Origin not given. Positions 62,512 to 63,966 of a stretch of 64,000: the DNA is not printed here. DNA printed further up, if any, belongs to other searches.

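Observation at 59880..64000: aat-coupled radical SAM/SPASM enzyme with a PqqD-like N-terminal domain next to a secreted M16 peptidase pair (RiPP-like logic, no precursor seen)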

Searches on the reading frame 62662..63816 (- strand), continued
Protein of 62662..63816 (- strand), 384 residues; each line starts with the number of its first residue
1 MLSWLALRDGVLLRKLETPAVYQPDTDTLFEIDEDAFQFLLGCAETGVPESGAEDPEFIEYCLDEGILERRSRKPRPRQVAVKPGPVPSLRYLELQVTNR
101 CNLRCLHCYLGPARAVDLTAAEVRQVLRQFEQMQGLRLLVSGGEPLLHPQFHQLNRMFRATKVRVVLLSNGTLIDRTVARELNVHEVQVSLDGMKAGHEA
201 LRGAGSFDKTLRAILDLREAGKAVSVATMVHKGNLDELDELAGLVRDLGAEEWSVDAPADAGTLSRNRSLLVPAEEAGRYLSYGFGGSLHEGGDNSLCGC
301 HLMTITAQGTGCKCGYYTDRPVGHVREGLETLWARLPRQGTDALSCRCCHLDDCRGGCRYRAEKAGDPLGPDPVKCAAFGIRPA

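Call 17: find_encoding_contigs(protein=P0004, flank=10000, max_places=4)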
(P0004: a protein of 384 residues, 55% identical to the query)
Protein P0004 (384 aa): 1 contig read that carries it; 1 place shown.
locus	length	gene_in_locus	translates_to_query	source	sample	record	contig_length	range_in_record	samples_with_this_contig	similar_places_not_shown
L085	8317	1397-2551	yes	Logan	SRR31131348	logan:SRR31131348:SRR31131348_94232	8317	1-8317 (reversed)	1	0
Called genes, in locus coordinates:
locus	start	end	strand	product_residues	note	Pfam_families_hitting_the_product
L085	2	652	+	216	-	?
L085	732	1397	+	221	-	PF03588:Leu_Phe_trans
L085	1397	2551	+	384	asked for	PF04055:Radical_SAM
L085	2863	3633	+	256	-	PF09976:TPR_21, PF00515:TPR_1 (faint), PF07719:TPR_2 (faint), PF13176:TPR_7 (faint), PF13181:TPR_8 (faint), PF13428:TPR_14 (faint), PF13174:TPR_6 (weak)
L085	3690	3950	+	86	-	-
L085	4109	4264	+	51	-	-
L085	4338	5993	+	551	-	PF02776:TPP_enzyme_N, PF00205:TPP_enzyme_M, PF02775:TPP_enzyme_C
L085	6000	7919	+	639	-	-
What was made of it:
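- Lost in L085 (call 17).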

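Call 22: search_solved_structures(query=A1, max_evalue=0.001, show_alignments=2)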
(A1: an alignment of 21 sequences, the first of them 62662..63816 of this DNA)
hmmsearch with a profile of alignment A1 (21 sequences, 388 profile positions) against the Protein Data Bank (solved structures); distinct sequences matched with E-value up to 0.001: 26.
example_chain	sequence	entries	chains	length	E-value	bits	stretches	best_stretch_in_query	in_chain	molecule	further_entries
6efn_A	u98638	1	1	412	1.3e-20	76.6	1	96-243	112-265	Sporulation killing factor maturation protein SkfB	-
7vob_C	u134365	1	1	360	5.9e-14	54.6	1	93-258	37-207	Cytosylglucuronate decarboxylase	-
7voc_C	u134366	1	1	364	6e-14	54.6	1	93-258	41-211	Cytosylglucuronate decarboxylase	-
6c8v_A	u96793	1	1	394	6e-13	51.3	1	95-255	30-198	Coenzyme PQQ synthesis protein E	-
4k36_A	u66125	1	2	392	1.1e-10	43.9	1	100-267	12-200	Anaerobic sulfatase-maturating enzyme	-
1tv7_A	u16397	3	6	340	1.7e-10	43.2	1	92-253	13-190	Molybdenum cofactor biosynthesis protein A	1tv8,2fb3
2fb2_A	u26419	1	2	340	2e-10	43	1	92-253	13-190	Molybdenum cofactor biosynthesis protein A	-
5wgg_A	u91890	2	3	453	1.2e-09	40.5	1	73-221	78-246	Radical SAM domain protein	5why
9dfu_A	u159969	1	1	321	2.4e-09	39.5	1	98-257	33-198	Radical SAM core domain-containing protein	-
9dfn_A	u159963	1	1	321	3e-09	39.1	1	99-257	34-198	Radical SAM core domain-containing protein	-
4k37_A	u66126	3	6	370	4e-09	38.8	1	100-362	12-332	Anaerobic sulfatase-maturating enzyme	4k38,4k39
7n7h_A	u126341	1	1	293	4.2e-09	38.7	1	98-258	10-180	VIPERIN-LIKE ENZYME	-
7tol_A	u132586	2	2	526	1.2e-07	33.8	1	96-240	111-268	glycerol dibiphytanyl glycerol tetraether - macrocyclic archaeol synthase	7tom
5vsl_A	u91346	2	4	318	1.3e-07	33.7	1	98-257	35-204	Radical S-adenosyl methionine domain-containing protein 2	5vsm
6q2p_A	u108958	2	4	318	1.5e-07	33.5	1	98-257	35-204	Radical S-adenosyl methionine domain-containing protein 2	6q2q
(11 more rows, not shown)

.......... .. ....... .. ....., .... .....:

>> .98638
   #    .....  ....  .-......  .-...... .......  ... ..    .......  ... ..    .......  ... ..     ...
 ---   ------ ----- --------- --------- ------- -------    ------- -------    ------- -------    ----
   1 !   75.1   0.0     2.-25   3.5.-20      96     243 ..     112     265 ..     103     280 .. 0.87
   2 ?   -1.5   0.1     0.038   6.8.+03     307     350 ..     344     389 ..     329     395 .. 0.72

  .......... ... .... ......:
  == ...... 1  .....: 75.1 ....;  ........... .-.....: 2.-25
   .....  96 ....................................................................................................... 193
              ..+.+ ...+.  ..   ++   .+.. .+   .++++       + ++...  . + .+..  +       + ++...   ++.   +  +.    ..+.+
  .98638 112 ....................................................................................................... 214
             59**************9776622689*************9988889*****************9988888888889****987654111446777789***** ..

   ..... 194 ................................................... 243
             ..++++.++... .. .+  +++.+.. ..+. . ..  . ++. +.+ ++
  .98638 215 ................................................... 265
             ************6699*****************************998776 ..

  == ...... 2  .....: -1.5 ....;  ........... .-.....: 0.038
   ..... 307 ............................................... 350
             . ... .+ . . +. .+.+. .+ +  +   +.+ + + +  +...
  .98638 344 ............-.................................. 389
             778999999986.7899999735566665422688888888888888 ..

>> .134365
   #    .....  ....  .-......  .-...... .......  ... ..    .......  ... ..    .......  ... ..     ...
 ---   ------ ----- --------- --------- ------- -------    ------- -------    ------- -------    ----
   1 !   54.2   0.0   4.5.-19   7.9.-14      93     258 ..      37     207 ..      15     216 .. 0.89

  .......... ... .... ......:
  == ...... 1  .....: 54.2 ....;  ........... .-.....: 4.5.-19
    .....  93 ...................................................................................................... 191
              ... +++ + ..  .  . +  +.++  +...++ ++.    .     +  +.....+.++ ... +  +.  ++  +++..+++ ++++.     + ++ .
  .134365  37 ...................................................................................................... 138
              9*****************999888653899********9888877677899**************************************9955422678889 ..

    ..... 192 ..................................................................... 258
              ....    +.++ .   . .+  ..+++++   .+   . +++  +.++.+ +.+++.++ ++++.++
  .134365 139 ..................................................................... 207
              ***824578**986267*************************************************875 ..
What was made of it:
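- Closest known: SuiB, SkfB, CteB and TigE: RiPP maturases with RRE, radical SAM and SPASM/twitch domains. Same: SkfB is the best PDB sequence hit, E 1.3e-20 (call 22).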

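Call 35: predict_structure(alignment_id=A2)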
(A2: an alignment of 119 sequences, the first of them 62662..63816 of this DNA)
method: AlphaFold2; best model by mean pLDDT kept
length: 384 residues; sequences in the alignment: 119
mean_pLDDT: 90.9   pTM: 0.90
mean pLDDT of the five models: 90.9, 89.1, 87.5, 87.0, 85.3
residues with pLDDT >= 90: 278; 70-90: 88; 50-70: 11; < 50: 7
segments of 3 or more residues with pLDDT < 50: 287-293
pLDDT, mean of each block of 10 residues (from residue 1): 88 93 94 95 93 89 96 87 88 97 92 94 98 96 97 97 96 98 98 97 97 98 96 96 94 90 92 91 63 55 96 93 97 88 82 78 86 86 71
secondary structure, 60 per line:
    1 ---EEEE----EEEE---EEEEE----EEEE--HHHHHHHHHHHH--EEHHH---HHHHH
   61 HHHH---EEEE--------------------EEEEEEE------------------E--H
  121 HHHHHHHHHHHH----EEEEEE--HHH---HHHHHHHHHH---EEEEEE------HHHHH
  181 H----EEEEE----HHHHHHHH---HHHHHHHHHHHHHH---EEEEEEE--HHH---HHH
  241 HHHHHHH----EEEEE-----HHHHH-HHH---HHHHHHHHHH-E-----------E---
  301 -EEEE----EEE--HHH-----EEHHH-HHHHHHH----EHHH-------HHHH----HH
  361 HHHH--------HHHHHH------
elements in order: E4-7 E12-15 E19-23 E28-31 H34-45 H56-64 E68-71 E92-98 H120-132 E137-142 H151-160 E164-169 H176-181 E186-190 H195-202 H206-219 E223-229 H238-247 E252-256 H262-266 H274-283 E302-305 E310-312 H329-335 H351-354 H359-364 H373-378
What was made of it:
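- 62662..63816 (-): Radical SAM/SPASM enzyme gene (384 aa plus stop). Member of a large uncharacterised family. AlphaFold model pLDDT 90.9 in call 35.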

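Call 38: fold_search(model_id=the predicted structure, library=pdb)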
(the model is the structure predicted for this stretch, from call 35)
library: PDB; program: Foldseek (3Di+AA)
matches with E <= 10: 1633; with E <= 0.001: 113
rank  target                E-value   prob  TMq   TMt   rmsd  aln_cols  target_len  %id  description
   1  6efn                  1.8e-15  1.00  0.62  0.62   7.9       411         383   19  Structure of a RiPP maturase, SkfB (released 2018-10-24)
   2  5v1t_A                5.5e-14  1.00  0.67  0.60   6.5       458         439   15  Crystal structure of Streptococcus suis SuiB bound to precursor peptide SuiA (released 2017-08-30)
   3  5v1q_A                8.8e-14  1.00  0.65  0.59   6.8       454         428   15  Crystal structure of Streptococcus suis SuiB (released 2017-08-30)
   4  5v1s_B                1.5e-13  1.00  0.63  0.58   7.9       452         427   15  Crystal structure of Streptococcus suis SuiB bound to S-adenosylmethionine (released 2017-08-30)
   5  5v1s_A                1.7e-13  1.00  0.66  0.60   6.8       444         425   15  Crystal structure of Streptococcus suis SuiB bound to S-adenosylmethionine (released 2017-08-30)
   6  5v1q_B                1.9e-13  1.00  0.68  0.60   6.0       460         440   16  Crystal structure of Streptococcus suis SuiB (released 2017-08-30)
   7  6q2p_A                1.2e-12  1.00  0.54  0.69   4.0       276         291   17  Crystal structure of mouse viperin bound to cytidine triphosphate and S-adenosylhomocysteine (released 2020-01-22)
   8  6q2p_B                1.2e-12  1.00  0.54  0.69   4.0       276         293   17  Crystal structure of mouse viperin bound to cytidine triphosphate and S-adenosylhomocysteine (released 2020-01-22)
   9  5vsl_A                1.9e-12  1.00  0.52  0.74   3.4       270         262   18  Crystal structure of viperin with bound [4Fe-4S] cluster and S-adenosylhomocysteine (SAH) (released 2017-06-14)
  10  6q2q_A                2.3e-12  1.00  0.53  0.68   4.4       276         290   18  Crystal structure of mouse viperin bound to uridine triphosphate and S-adenosylhomocysteine (released 2020-01-22)
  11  6q2q_B                2.9e-12  1.00  0.53  0.69   4.3       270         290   18  Crystal structure of mouse viperin bound to uridine triphosphate and S-adenosylhomocysteine (released 2020-01-22)
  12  7vob                  3.1e-12  1.00  0.47  0.55   7.6       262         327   20  The crystal structure of a Radical SAM Enzyme BlsE involved in the Biosynthesis of Blasticidin S (released 2022-05-04)
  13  5vsl_B                7.4e-12  1.00  0.51  0.74   3.5       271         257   17  Crystal structure of viperin with bound [4Fe-4S] cluster and S-adenosylhomocysteine (SAH) (released 2017-06-14)
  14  9dgw_C                1.1e-11  1.00  0.52  0.71   3.6       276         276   17  X-ray crystal structure of the Viperin-like enzyme from T. virens with bound CTP and SAM (released 2025-02-12)
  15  8vpo                  1.9e-11  1.00  0.52  0.45  14.5       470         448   13  X-Ray Crystal Structure of TigE from Paramaledivibacter caminithermalis (released 2024-02-07)
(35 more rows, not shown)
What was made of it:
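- Closest known: SuiB, SkfB, CteB and TigE: RiPP maturases with RRE, radical SAM and SPASM/twitch domains. Same: The full-length model aligns with SkfB (E 1.8e-15) and SuiB (TM 0.67) (call 38).
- Closest known: PqqD/PqqE. Same: PqqE is among the core matches (calls 22, 38).
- Full-length model (pLDDT 90.9) aligns over more than 400 columns with SkfB (E 1.8e-15) and SuiB (TM 0.67) (calls 35, 38). BlsE and anSME are among the PDB sequence and fold matches (calls 22, 38). The best full-length fold matches here are the RRE-bearing SkfB and SuiB (call 38).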

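Call 54: search_protein_families(library=ncbifam, proteins=[L001:67-729:+, L083:236-898:+, L085:732-1397:+, L082:2-685:+, L085:2-652:+], max_evalue=0.00001)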
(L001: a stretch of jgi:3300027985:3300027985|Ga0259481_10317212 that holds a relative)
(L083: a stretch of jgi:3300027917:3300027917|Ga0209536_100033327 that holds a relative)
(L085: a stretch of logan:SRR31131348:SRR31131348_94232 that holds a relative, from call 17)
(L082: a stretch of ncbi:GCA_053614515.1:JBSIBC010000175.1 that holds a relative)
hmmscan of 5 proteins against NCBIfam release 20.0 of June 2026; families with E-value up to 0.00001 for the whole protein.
L001:67-729:+ (220 aa): 1 family
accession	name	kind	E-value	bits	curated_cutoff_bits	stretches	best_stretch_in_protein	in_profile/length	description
TIGR00667.1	aat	equivalog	3.3e-62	209.4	143.55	1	28-215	1-184/193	leucyl/phenylalanyl-tRNA--protein transferase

L083:236-898:+ (220 aa): 1 family
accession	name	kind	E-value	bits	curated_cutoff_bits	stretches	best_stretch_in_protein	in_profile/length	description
TIGR00667.1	aat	equivalog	1e-62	211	143.55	1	32-215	5-184/193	leucyl/phenylalanyl-tRNA--protein transferase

L085:732-1397:+ (221 aa): 1 family
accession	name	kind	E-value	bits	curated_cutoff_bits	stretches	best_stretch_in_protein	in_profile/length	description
TIGR00667.1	aat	equivalog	4.4e-65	218.8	143.55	1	29-220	2-189/193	leucyl/phenylalanyl-tRNA--protein transferase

L082:2-685:+ (227 aa): 7 families
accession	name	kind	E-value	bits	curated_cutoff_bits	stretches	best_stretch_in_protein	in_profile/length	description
TIGR02639.1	ClpA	equivalog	2.2e-94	317.1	993.15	1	1-215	524-732/734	ATP-dependent Clp protease ATP-binding subunit ClpA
NF008263.0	PRK11034.1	equivalog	7.5e-91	305.2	1350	1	1-226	525-744/758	ATP-dependent Clp protease ATP-binding subunit ClpA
TIGR03346.1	chaperone_ClpB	equivalog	7.5e-78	262.8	1232.1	1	1-224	635-852/853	ATP-dependent chaperone ClpB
NF008118.0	PRK10865.1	equivalog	5.5e-61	206.5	1417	1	1-221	638-852/857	ATP-dependent chaperone ClpB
NF033606.1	heat_AAA_ClpK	exception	1e-53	182.5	1900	1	2-215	684-896/949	heat shock survival AAA family ATPase ClpK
TIGR03345.1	VI_ClpV1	equivalog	4.7e-50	170.7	884.95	1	2-204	637-837/852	type VI secretion system ATPase TssH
NF033607.0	disagg_AAA_ClpG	exception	7.1e-49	166.5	1900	1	1-215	662-874/932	AAA family protein disaggregase ClpG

L085:2-652:+ (216 aa): 7 families
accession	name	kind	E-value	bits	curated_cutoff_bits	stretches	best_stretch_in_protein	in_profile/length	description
TIGR02639.1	ClpA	equivalog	2.1e-84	284.1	993.15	1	1-204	537-732/734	ATP-dependent Clp protease ATP-binding subunit ClpA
NF008263.0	PRK11034.1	equivalog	9.5e-80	268.4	1350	1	1-215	538-744/758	ATP-dependent Clp protease ATP-binding subunit ClpA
TIGR03346.1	chaperone_ClpB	equivalog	1.7e-62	212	1232.1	1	1-213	648-852/853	ATP-dependent chaperone ClpB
NF008118.0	PRK10865.1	equivalog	1.1e-48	165.9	1417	1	1-212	651-854/857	ATP-dependent chaperone ClpB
NF033606.1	heat_AAA_ClpK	exception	5.1e-43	147.1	1900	1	1-210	696-902/949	heat shock survival AAA family ATPase ClpK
TIGR03345.1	VI_ClpV1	equivalog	9e-39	133.4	884.95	1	1-193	649-837/852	type VI secretion system ATPase TssH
NF033607.0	disagg_AAA_ClpG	exception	5e-35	120.7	1900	1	1-208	675-877/932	AAA family protein disaggregase ClpG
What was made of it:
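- Closest known: Canonical clpA-aat N-degron gene pair. Same: The gene before it is the ClpA C-terminus (call 54).
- Aat here is a canonical equivalog placed behind clpA, which explains its presence without the rSAM (call 54).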

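Call 61: find_related_loci(query=window:62662-63816:-, collection=metagenome_contigs, flank=10000)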
Query window:62662-63816:- (384 aa) in metagenome_contigs; peptide patterns used: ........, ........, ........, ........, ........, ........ (x = any residue, [..] = any of these).
600 stretches matched a pattern (row limit reached: there are more); 510 encode a relative of the query (tblastn E <= 1e-3); the best 80 are kept; 80 distinct loci.
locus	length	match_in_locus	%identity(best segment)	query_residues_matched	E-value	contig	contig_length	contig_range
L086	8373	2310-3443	49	3-381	3e-125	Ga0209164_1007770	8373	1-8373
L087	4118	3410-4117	54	13-249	3e-80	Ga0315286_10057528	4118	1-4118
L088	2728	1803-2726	44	11-316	5e-75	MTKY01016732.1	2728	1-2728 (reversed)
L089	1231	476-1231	42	4-256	3e-64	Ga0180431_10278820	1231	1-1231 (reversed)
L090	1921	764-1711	32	93-379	3e-30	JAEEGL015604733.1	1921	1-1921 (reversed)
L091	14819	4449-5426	30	96-376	5e-29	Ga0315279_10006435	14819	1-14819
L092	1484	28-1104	27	68-374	2e-27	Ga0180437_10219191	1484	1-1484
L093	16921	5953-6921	30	96-373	7e-27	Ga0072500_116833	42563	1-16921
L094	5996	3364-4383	30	97-373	1e-26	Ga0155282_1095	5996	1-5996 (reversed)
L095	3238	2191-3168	28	92-372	1e-26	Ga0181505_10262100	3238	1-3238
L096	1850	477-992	37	86-251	5e-27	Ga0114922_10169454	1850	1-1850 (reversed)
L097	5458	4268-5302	30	83-373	3e-26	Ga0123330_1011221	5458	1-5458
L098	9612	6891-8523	31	79-276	4e-26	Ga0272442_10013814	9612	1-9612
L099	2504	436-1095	33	84-293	8e-26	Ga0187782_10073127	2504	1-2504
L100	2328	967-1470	37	81-241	1e-25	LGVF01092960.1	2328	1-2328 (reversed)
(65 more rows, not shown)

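Call 73: search_protein_representatives(protein=window:62662-63816:-)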
Query: 384 residues. Proteins with E-value up to 0.001 (for the whole library): 36170; up to 1e-10: 8047; up to 1e-30: 96. The best 150 are listed.
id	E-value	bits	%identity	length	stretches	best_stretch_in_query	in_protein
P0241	2.0e-107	376.1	50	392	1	4-383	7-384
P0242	1.5e-103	363.3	48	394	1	4-380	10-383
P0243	5.0e-103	361.6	49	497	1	5-379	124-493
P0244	7.8e-103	360.9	47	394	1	4-381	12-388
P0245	7.5e-102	357.7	45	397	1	13-381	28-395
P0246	1.0e-98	347.4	47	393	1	5-381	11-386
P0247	1.1e-96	340.7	43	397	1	2-380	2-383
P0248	3.5e-96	339.0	45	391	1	6-382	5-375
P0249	8.9e-96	337.7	45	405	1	5-383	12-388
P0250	1.9e-94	333.3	45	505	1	3-381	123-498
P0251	2.6e-94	332.9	45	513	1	4-383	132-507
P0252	4.4e-94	332.1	48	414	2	86-381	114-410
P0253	5.9e-94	331.7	42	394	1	7-380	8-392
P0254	4.1e-93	328.9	45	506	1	4-379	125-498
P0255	1.5e-92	327.1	42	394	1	4-381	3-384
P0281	1.4e-67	244.9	36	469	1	7-379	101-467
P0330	7.9e-32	127.2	44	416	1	5-172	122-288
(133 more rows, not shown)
